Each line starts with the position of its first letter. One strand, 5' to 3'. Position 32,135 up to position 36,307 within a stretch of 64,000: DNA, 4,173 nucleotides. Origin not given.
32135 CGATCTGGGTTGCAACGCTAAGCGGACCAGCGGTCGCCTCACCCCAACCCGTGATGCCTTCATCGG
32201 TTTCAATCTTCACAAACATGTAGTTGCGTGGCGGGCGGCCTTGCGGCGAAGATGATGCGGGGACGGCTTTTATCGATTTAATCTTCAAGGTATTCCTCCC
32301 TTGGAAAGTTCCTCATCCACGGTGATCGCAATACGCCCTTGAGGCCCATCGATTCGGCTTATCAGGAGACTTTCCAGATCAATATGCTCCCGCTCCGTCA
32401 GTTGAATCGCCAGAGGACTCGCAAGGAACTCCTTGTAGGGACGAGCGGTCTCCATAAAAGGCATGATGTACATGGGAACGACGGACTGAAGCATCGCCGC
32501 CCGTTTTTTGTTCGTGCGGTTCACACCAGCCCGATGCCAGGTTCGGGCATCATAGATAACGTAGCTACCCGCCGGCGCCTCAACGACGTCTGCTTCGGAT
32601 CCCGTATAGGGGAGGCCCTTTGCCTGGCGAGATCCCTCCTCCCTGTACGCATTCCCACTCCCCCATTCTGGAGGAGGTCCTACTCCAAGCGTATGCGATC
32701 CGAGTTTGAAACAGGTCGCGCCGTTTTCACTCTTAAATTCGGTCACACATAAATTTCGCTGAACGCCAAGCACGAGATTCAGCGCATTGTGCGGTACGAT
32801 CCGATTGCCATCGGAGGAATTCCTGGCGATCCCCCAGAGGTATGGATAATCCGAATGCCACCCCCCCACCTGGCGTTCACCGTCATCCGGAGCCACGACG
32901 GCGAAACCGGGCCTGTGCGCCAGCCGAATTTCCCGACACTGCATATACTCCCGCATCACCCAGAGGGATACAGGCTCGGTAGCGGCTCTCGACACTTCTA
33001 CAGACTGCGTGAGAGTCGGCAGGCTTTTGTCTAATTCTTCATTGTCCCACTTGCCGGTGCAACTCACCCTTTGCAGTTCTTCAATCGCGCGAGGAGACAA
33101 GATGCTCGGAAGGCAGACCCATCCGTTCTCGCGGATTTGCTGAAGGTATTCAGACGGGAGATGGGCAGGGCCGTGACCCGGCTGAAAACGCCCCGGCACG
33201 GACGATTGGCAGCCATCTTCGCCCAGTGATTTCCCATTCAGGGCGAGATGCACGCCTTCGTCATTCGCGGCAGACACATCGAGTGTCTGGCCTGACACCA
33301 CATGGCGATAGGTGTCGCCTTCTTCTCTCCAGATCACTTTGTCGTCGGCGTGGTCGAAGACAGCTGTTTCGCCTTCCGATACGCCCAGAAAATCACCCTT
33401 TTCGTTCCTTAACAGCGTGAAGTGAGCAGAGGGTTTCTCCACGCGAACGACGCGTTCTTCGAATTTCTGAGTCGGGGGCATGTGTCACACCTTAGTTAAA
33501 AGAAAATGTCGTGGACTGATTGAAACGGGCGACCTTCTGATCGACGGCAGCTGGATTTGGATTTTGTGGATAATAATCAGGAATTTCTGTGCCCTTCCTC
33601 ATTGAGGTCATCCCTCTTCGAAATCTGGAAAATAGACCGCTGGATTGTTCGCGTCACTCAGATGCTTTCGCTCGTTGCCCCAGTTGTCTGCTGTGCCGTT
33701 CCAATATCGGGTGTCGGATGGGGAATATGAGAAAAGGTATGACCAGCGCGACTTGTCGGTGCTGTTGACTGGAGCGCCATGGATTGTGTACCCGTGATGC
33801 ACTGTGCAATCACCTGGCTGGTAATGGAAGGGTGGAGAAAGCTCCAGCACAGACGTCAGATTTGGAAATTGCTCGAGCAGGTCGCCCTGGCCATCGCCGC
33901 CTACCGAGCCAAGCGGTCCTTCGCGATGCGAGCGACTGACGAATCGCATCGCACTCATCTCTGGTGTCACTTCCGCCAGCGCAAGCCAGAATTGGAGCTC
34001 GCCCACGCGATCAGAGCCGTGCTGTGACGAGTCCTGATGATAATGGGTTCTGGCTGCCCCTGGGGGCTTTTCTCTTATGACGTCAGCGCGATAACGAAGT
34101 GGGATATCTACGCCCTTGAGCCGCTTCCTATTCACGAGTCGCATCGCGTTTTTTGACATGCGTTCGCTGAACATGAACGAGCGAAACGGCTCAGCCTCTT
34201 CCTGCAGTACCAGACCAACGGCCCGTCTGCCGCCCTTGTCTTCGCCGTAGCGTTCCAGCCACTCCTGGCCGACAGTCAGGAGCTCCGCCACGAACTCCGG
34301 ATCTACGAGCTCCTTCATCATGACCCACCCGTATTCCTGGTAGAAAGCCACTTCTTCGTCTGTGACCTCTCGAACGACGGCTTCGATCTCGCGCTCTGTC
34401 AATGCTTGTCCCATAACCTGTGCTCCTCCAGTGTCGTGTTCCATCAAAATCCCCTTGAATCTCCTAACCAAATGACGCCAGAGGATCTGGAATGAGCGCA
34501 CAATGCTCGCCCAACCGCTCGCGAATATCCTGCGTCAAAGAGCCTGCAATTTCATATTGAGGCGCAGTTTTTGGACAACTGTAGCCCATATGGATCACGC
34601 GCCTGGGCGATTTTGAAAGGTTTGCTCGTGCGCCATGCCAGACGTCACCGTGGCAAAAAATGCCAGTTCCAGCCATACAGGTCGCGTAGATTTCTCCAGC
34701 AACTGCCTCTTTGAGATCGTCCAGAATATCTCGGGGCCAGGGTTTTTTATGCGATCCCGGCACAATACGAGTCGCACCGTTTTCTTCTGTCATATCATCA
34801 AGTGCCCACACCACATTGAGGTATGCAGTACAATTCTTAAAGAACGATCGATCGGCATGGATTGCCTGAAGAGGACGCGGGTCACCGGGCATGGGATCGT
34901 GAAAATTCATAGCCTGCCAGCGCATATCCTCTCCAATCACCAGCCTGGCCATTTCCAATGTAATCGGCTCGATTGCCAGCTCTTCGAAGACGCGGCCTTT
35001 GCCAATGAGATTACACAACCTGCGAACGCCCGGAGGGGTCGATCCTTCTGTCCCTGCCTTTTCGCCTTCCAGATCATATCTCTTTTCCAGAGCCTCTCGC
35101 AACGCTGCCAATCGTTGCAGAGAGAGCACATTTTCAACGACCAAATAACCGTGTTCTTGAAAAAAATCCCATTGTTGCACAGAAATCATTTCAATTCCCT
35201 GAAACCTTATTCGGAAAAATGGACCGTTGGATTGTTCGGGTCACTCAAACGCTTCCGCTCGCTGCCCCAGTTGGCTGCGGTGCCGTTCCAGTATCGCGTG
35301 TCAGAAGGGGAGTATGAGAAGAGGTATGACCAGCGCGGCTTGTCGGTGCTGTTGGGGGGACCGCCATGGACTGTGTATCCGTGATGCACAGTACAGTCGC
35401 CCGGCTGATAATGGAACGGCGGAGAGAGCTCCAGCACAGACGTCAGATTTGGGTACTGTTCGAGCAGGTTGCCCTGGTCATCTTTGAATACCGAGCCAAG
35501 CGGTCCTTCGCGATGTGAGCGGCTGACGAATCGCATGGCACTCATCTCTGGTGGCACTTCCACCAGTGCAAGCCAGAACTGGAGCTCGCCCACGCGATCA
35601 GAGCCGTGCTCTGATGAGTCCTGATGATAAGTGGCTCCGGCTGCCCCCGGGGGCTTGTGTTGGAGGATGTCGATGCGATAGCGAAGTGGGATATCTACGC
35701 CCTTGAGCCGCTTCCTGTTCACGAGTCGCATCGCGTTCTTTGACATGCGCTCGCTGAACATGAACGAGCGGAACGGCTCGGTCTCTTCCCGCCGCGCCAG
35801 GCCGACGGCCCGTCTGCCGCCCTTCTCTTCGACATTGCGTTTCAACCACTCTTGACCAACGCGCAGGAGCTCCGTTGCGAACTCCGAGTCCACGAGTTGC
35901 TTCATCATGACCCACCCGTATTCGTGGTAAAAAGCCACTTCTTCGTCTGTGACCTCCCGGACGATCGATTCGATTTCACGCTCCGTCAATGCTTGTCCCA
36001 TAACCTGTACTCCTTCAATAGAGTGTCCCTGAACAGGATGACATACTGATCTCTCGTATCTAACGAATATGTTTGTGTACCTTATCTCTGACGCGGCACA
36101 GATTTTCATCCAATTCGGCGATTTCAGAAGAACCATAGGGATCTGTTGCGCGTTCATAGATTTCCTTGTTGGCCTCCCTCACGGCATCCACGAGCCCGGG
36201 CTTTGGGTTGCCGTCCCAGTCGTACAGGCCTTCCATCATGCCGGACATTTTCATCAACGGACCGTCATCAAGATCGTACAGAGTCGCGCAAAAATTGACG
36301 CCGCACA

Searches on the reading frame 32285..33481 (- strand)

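Call 37: search_protein_families(library=pfam, proteins=[window:32285-33481:-], max_evalue=0.001)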
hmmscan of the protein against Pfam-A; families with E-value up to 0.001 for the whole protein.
window:32285-33481:- (398 aa): 1 family
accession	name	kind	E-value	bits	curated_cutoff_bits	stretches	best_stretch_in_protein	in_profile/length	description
PF05721.19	PhyH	-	4.1e-13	50.6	22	1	160-328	58-212/213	Phytanoyl-CoA dioxygenase (PhyH)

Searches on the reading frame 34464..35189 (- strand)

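Call 37: search_protein_families(library=pfam, proteins=[window:34464-35189:-], max_evalue=0.001)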
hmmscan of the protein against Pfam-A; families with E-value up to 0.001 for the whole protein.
window:34464-35189:- (241 aa): 1 family
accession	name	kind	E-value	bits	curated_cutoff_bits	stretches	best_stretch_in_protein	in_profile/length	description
PF05721.19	PhyH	-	3.3e-29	103.1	22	1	10-198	1-213/213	Phytanoyl-CoA dioxygenase (PhyH)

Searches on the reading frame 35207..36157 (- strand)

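Call 37: search_protein_families(library=pfam, proteins=[window:35207-36157:-], max_evalue=0.001)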
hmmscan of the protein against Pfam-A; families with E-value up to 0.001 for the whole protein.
window:35207-36157:- (316 aa): 1 family
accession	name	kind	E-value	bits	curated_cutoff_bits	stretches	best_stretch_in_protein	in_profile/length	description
PF05721.19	PhyH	-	5.1e-13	50.2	22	1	122-275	48-211/213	Phytanoyl-CoA dioxygenase (PhyH)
